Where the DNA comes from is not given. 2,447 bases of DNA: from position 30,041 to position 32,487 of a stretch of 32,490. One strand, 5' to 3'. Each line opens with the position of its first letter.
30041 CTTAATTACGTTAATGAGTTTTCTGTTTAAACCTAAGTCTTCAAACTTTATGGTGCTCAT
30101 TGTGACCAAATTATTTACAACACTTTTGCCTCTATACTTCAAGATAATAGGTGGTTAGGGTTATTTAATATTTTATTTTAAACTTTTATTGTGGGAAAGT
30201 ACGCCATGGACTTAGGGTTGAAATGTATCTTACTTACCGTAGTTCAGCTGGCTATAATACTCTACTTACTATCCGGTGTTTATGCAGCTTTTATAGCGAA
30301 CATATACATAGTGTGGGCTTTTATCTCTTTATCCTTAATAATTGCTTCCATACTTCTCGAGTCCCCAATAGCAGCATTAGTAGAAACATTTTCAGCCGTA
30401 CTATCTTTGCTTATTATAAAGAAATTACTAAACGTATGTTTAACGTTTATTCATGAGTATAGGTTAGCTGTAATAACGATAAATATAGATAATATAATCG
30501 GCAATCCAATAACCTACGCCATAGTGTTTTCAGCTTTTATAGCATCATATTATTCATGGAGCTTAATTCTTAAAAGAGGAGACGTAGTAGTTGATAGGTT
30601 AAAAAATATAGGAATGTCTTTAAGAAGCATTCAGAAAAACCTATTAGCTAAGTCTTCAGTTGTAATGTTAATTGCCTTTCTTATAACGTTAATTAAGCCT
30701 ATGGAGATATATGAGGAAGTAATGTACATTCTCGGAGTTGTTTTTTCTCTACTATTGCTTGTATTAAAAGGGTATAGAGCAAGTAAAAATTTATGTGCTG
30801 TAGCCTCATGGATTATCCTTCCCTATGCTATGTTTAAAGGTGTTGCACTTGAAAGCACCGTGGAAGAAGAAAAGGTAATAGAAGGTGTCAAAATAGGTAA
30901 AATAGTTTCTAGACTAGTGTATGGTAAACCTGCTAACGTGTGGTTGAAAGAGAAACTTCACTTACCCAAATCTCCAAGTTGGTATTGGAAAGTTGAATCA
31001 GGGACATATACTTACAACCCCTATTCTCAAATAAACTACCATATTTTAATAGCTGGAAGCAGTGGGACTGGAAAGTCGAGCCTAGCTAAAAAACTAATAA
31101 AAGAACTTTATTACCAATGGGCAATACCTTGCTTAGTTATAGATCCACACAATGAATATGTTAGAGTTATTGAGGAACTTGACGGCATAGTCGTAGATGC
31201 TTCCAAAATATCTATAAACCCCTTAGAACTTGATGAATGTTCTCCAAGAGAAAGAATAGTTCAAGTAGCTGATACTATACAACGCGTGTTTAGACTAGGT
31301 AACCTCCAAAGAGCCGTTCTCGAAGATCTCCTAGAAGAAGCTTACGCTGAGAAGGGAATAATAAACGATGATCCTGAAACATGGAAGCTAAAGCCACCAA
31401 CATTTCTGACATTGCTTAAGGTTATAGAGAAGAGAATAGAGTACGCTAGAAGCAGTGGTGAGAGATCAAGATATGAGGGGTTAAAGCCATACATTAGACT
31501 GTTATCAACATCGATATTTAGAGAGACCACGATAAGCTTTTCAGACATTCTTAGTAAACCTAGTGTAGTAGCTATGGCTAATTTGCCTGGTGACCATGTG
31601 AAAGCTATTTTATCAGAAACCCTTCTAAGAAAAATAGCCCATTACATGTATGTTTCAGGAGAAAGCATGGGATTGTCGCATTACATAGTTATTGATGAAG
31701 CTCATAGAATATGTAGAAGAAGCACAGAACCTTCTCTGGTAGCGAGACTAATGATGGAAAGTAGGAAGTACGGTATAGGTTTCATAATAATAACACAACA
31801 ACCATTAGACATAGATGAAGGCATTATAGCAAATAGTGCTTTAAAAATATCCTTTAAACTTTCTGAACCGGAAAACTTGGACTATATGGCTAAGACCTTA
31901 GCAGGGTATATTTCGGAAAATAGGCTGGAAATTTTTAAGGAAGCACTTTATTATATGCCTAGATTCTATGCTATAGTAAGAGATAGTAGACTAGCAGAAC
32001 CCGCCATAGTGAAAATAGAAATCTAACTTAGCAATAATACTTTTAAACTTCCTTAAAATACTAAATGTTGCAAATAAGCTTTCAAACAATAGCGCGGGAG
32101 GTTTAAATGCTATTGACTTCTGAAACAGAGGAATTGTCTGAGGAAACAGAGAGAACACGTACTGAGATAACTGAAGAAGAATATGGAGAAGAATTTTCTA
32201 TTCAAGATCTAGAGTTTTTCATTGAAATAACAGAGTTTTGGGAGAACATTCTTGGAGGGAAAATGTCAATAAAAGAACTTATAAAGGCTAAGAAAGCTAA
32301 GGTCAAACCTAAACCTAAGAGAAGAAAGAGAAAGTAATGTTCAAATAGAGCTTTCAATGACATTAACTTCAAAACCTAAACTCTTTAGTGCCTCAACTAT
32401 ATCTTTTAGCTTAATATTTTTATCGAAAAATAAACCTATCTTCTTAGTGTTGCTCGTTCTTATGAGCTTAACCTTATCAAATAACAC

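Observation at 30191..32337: Second, differently anchored HerA/VirB4-type membrane ATPase plus a small acidic/basic protein, divergent from an Lhr helicase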

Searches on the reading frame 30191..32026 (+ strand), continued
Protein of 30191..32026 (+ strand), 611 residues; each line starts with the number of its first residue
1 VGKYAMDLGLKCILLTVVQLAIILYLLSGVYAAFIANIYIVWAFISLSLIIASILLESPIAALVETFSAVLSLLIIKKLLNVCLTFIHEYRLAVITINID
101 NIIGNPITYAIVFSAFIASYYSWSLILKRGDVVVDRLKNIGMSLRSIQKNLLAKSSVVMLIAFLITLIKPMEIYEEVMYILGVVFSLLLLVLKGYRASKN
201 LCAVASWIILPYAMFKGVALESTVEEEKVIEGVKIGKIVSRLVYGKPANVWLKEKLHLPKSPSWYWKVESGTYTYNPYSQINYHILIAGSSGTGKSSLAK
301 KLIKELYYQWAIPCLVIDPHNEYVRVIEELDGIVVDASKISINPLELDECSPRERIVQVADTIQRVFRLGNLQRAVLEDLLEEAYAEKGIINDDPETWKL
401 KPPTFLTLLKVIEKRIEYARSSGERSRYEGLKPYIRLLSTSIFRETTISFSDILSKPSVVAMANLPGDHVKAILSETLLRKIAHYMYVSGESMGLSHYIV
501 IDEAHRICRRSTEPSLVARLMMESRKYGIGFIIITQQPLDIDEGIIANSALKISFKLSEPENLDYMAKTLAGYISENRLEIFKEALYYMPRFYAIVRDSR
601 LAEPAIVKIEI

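Call 83: list_cluster_members(proteins=[P0081, P0274, P0282, P0227, P0298])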
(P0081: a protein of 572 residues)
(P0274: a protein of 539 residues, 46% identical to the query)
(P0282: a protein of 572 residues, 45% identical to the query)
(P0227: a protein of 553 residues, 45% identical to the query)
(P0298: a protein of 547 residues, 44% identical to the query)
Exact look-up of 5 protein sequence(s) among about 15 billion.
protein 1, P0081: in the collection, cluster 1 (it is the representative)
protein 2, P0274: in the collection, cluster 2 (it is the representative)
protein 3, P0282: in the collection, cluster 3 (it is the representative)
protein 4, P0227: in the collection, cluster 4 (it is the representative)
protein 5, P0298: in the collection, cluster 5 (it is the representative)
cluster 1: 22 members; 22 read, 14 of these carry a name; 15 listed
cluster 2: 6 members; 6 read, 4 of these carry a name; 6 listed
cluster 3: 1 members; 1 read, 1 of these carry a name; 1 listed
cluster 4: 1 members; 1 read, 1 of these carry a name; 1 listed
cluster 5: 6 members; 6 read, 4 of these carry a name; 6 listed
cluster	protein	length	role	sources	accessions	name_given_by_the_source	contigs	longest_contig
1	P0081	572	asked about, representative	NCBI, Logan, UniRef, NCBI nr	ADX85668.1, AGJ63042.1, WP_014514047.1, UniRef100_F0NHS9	ATP-binding protein [Saccharolobus islandicus] | AAA ATPase n=2 Tax=Saccharolobus islandicus TaxID=43080 RepID=F0NHS9_SACI5 | ATP-binding protein [Sulfolobus islandicus]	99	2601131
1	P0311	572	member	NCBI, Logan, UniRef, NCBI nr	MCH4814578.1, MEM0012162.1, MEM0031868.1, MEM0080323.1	MAG: ATP-binding protein [Saccharolobus sp.] | ATP-binding protein n=1 Tax=Saccharolobus TaxID=2100760 RepID=UPI001F0F4179 | ATP-binding protein [Saccharolobus shibatae]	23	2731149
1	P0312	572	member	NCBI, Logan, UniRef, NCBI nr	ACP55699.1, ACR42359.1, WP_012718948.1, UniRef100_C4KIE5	ATP-binding protein [Saccharolobus islandicus] | AAA ATPase n=2 Tax=Saccharolobus islandicus TaxID=43080 RepID=C4KIE5_SACI6 | ATP-binding protein [Sulfolobus islandicus]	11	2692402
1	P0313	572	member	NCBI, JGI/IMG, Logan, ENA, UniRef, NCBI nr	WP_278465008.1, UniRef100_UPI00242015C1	ATP-binding protein [Saccharolobus islandicus] | ATP-binding protein n=1 Tax=Saccharolobus islandicus TaxID=43080 RepID=UPI00242015C1 | ATP-binding protein [Sulfolobus islandicus]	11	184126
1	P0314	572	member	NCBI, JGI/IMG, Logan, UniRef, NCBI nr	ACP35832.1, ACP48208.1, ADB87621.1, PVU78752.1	AAA ATPase [Sulfolobus islandicus L.S.2.15] | AAA ATPase n=3 Tax=Saccharolobus islandicus TaxID=43080 RepID=C3MR19_SACI2 | ATP-binding protein [Sulfolobus islandicus]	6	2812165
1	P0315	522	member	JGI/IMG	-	Predicted ATPase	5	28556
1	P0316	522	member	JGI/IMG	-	energy-coupling factor transporter ATP-binding protein EcfA2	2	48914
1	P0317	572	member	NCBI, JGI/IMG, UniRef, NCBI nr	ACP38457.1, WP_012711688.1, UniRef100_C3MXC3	AAA ATPase [Sulfolobus islandicus M.14.25] | AAA ATPase n=1 Tax=Saccharolobus islandicus (strain M.14.25 / Kamchatka \ | ATP-binding protein [Sulfolobus islandicus]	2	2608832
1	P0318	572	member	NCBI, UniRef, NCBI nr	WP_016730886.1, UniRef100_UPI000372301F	ATP-binding protein [Saccharolobus islandicus] | ATP-binding protein n=1 Tax=Saccharolobus islandicus TaxID=43080 RepID=UPI000372301F | ATP-binding protein [Sulfolobus islandicus]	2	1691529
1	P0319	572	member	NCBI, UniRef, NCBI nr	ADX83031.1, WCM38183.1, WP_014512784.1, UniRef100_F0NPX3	DUF87 domain-containing protein [Sulfolobus islandicus] | AAA ATPase n=1 Tax=Saccharolobus islandicus (strain HVE10/4) TaxID=930943 ... | ATP-binding protein [Sulfolobus islandicus]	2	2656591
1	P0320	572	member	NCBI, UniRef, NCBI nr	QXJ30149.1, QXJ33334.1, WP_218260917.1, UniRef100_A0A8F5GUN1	ATP-binding protein [Saccharolobus shibatae] | Integral membrane protein n=2 Tax=Saccharolobus shibatae TaxID=2286 RepID=A0A8F5GUN1_SACSH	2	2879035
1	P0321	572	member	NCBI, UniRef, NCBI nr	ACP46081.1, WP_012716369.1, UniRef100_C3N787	conserved hypothetical protein [Sulfolobus islandicus Y.G.57.14] | AAA+ ATPase domain-containing protein n=1 Tax=Saccharolobus islandicus (strain Y.G.57.14 ... | ATP-binding protein [Sulfolobus islandicus]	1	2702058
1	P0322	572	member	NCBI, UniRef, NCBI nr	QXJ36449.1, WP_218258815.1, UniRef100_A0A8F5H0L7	ATP-binding protein [Saccharolobus shibatae] | Putative integral membrane protein n=1 Tax=Saccharolobus shibatae TaxID=2286 ...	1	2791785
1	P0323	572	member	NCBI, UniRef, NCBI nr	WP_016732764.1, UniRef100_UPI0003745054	ATP-binding protein [Saccharolobus islandicus] | ATP-binding protein n=1 Tax=Saccharolobus islandicus TaxID=43080 RepID=UPI0003745054 | ATP-binding protein [Sulfolobus islandicus]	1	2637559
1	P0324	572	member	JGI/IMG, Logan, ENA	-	-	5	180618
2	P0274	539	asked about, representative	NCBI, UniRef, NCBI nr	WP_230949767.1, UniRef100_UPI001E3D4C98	ATP-binding protein [Sulfolobus acidocaldarius] | ATP-binding protein n=1 Tax=Sulfolobus acidocaldarius TaxID=2285 RepID=UPI001E3D4C98 | DUF87 domain-containing protein [Sulfolobus acidocaldarius]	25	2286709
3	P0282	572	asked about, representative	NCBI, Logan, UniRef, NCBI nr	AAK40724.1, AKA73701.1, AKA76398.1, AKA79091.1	ATP-binding protein [Saccharolobus solfataricus] | AAA+ ATPase domain-containing protein n=3 Tax=Saccharolobus solfataricus TaxID=2287 ...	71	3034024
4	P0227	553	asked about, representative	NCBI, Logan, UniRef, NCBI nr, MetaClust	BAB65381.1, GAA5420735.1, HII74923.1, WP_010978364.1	ATP-binding protein [Sulfurisphaera tokodaii] | AAA+ ATPase domain-containing protein n=2 Tax=Sulfurisphaera tokodaii TaxID=111955 ... | status=active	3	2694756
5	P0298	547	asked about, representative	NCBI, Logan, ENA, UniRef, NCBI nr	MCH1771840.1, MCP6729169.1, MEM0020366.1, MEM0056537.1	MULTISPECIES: ATP-binding protein [Metallosphaera] | ATP-binding protein n=1 Tax=Metallosphaera TaxID=41980 RepID=UPI001F06C6AF | DUF87 domain-containing protein [Metallosphaera sedula]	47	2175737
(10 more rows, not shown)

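Call 87: search_protein_families(library=padloc, proteins=[window:30191-32026:+], max_evalue=0.001)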
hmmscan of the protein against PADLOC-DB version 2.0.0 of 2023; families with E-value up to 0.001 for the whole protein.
window:30191-32026:+ (611 aa): 16 families
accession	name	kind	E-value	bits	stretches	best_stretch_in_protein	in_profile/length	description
PDLC02684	DndH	-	3.8e-29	98.9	1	280-536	1365-1636/1715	DndH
PDLC02685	DndH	-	1.2e-24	84.2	1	279-537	1331-1600/1678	DndH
PDLC04140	mad8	-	7.4e-22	76.2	1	282-572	27-267/314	mads_8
PDLC04105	HerA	-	1e-16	58.7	2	458-570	382-501/576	-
PDLC02682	DndH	-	1.1e-16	57.4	1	287-536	1342-1605/1686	DndH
PDLC02679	DndH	-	3e-12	42.8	1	287-536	1364-1629/1711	DndH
PDLC02681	DndH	-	1.1e-10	37.7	1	286-536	1286-1550/1631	DndH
PDLC02185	HerA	-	1.1e-09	35.6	1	459-568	410-525/585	-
PDLC02680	DndH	-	5.2e-08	28.6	1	314-537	1268-1488/1567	DndH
PDLC02188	HerA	-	9.9e-08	29.3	1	515-571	453-509/578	-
PDLC04100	HerA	-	2.4e-07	27.8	1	464-565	409-516/580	-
PDLC04103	HerA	-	1.1e-06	25.3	0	519-548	471-500/579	-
PDLC04106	HerA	-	1.6e-06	25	1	500-571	515-595/667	-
PDLC01055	HerA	-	8.2e-06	22.9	0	281-317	156-191/532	Type III coevolved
PDLC04102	HerA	-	5.1e-05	19.8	0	499-583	508-597/654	-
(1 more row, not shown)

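Call 88: search_protein_families(library=pfam, proteins=[L010:8001-8537:+, L008:8001-8819:+, L003:12148-12528:-, L005:10132-10521:-], max_evalue=1)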
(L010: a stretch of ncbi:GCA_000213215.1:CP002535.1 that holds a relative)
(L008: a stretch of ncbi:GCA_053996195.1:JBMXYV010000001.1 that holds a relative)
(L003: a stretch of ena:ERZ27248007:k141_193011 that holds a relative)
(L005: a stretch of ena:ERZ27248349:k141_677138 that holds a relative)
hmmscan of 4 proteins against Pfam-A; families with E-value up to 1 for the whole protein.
L010:8001-8537:+ (179 aa): 1 family
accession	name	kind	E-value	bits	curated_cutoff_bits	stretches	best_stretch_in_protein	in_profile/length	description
PF03595.22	SLAC1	-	0.26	10.8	27.9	1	6-160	179-320/331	Voltage-dependent anion channel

L008:8001-8819:+ (273 aa): 0 families

L003:12148-12528:- (126 aa): 1 family
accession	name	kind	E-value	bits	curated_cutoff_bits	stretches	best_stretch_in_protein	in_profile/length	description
PF08780.16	NTase_sub_bind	-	0.09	13.2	31.8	1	21-75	8-62/126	Nucleotidyltransferase substrate binding protein like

L005:10132-10521:- (129 aa): 3 families
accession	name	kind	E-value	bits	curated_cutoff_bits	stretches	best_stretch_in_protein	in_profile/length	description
PF16344.10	FecR_C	-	0.014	15.8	24.4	0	97-118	35-56/70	FecR, C-terminal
PF15092.11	UPF0728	-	0.021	15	27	1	96-126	15-45/88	Uncharacterised protein family UPF0728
PF04577.19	Glyco_transf_61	-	0.076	13.7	27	1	46-98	71-125/137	Glycosyltransferase 61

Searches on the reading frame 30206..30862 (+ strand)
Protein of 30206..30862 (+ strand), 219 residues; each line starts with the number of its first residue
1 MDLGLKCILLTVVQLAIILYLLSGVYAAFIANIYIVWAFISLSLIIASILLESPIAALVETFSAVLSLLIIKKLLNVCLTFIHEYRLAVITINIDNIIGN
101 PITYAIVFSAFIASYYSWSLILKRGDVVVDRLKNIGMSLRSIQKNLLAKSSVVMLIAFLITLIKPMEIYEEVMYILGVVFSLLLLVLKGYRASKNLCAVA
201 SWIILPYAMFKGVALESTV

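Call 88: search_protein_families(library=pfam, proteins=[window:30206-30862:+], max_evalue=1)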
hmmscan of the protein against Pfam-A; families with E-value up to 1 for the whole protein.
window:30206-30862:+ (219 aa): 1 family
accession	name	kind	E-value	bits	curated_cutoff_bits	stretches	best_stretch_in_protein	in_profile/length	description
PF06522.17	B12D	-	0.15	11.9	21.5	1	101-134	8-41/54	NADH-ubiquinone reductase complex 1 MLRQ subunit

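Call 89: predict_structure(alignment_id=A4)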
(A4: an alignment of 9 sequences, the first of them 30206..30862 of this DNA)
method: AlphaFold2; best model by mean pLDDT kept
length: 219 residues; sequences in the alignment: 9
mean_pLDDT: 71.0   pTM: 0.61
mean pLDDT of the five models: 71.0, 70.8, 69.9, 68.4, 68.4
residues with pLDDT >= 90: 32; 70-90: 90; 50-70: 60; < 50: 37
segments of 3 or more residues with pLDDT < 50: 141-146, 192-219
pLDDT, mean of each block of 10 residues (from residue 1): 80 91 66 86 93 87 86 89 89 88 87 84 74 60 50 56 56 61 55 44 39 37
secondary structure, 60 per line:
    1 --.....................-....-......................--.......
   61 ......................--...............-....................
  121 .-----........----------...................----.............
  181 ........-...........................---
elements in order: H3-23 H25-28 H30-51 H54-82 H85-99 H101-121 H127-134 H145-163 H168-188 H190-216

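Call 93: fold_search(model_id=the predicted structure, library=pdb)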
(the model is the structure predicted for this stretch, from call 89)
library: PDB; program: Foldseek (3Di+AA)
matches with E <= 10: 3; with E <= 0.001: 0
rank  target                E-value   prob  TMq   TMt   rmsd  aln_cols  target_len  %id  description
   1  8fed_J                4.4e+00  0.05  0.20  0.17  19.8       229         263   11  Structure of Mce1-LucB complex from Mycobacterium smegmatis (Map1) (released 2023-02-22)
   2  8r5s_A                7.2e+00  0.02  0.16  0.15  20.4       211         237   13  t113 - De-novo designed soluble homotetramer (released 2024-11-27)
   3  8jsr_R                9.3e+00  0.03  0.23  0.19  19.8       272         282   15  Cryo-EM structure of the anamorelin-bound ghrelin receptor and Gq complex (released 2025-01-22)

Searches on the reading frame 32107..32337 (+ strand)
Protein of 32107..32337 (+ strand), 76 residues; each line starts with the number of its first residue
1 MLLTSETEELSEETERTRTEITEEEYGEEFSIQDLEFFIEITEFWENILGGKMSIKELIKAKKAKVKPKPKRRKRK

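Call 6: search_protein_families(library=pfam, proteins=[window:32107-32337:+], max_evalue=0.01)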
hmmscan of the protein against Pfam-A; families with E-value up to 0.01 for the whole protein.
window:32107-32337:+ (76 aa): 1 family
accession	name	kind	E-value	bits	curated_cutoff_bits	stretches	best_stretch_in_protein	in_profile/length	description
PF12136.13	RNA_pol_Rpo13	-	0.0039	17.5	25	0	22-52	5-42/43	RNA polymerase Rpo13 subunit HTH domain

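Call 7: search_protein_families(library=ncbifam, proteins=[window:32107-32337:+], max_evalue=0.01)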
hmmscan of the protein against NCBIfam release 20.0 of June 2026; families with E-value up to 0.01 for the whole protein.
window:32107-32337:+ (76 aa): 0 families

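Call 37: search_solved_structures(query=A2, max_evalue=1, show_alignments=2)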
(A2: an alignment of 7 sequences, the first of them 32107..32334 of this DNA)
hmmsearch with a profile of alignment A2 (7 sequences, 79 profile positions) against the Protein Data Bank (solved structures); distinct sequences matched with E-value up to 1: 50.
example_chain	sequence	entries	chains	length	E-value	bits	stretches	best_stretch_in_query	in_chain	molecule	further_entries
3hkz_Y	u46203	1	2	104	1.3e-07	34.7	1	3-75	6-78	DNA-directed RNA polymerase subunit 13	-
2wb1_J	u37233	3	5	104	1.4e-07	34.6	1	4-74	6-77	DNA-DIRECTED RNA POLYMERASE RPO13 SUBUNIT | DNA-DIRECTED RNA POLYMERASE | RNA POLYMERASE SUBUNIT 13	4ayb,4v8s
2y0s_J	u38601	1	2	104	2e-06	30.9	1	4-74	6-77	RNA POLYMERASE SUBUNIT 13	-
2waq_Q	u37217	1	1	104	2e-05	27.7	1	4-74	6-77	DNA-DIRECTED RNA POLYMERASE RPO13 SUBUNIT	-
36rp_Y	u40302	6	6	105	0.0001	25.5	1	4-75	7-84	DNA-directed RNA polymerase subunit Rpo13 | Conserved protein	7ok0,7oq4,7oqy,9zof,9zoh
1htm_B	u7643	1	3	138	0.068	16.4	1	7-47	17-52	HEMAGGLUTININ HA2 CHAIN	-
1qu1_A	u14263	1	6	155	0.073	16.3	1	7-47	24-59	PROTEIN (INFLUENZA RECOMBINANT HA2 CHAIN)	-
5hmg_B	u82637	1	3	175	0.097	15.9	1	7-47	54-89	Hemagglutinin HA2 chain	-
4we4_B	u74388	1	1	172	0.13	15.5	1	7-47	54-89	Hemagglutinin HA2 chain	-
3eym_B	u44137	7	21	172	0.13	15.5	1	7-47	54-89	Hemagglutinin HA2 chain | X-31 Influenza Haemagglutinin HA2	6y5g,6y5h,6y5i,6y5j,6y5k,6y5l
1eo8_B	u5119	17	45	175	0.13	15.5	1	7-47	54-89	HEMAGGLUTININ (HA2 CHAIN) | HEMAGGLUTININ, CHAIN HA1 | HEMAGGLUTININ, (G135R), HA1 CHAIN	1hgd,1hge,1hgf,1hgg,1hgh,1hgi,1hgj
5y2l_B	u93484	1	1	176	0.13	15.4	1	7-47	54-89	Hemagglutinin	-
5k9q_B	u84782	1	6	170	0.15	15.3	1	7-47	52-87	Hemagglutinin HA2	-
5kan_B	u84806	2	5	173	0.15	15.3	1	7-47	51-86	Hemagglutinin HA2 | Hemagglutinin HA2 chain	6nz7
6v48_B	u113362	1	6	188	0.15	15.3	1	7-47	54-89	Hemagglutinin HA2 chain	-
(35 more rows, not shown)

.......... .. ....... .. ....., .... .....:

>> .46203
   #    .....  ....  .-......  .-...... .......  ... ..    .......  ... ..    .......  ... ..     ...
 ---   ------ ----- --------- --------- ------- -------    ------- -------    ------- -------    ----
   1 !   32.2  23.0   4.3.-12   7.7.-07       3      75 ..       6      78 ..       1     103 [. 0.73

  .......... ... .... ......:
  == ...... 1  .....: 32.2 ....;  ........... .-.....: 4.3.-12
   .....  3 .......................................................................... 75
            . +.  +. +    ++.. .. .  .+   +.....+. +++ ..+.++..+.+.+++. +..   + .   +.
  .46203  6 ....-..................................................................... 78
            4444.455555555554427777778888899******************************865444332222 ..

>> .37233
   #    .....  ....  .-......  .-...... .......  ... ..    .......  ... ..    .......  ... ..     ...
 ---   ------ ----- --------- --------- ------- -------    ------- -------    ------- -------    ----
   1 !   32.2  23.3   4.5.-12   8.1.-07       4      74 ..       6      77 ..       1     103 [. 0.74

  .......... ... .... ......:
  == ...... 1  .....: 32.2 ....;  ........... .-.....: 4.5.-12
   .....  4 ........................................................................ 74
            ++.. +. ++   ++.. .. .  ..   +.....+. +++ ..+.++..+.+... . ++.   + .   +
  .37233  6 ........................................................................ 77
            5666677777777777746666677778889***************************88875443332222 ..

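Call 38: search_protein_families(library=pfam, alignment_id=A2, max_evalue=0.01)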
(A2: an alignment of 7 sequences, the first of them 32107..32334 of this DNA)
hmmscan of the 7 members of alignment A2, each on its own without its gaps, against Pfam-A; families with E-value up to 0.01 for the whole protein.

A. member 1, window:32107-32334:+ (76 aa): 1 family
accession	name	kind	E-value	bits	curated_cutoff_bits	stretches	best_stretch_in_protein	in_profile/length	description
PF12136.13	RNA_pol_Rpo13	-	0.0039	17.5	25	0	22-52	5-42/43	RNA polymerase Rpo13 subunit HTH domain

B. families by the number of members that match (of 7 scanned): 2 families
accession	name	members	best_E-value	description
PF12136.13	RNA_pol_Rpo13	6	3.2e-10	RNA polymerase Rpo13 subunit HTH domain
PF05389.17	MecA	1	0.0089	Negative regulator of genetic competence (MecA)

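Call 87: search_protein_families(library=padloc, proteins=[window:32107-32337:+], max_evalue=0.001)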
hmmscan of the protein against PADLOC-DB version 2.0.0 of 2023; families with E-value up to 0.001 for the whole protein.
window:32107-32337:+ (76 aa): 0 families
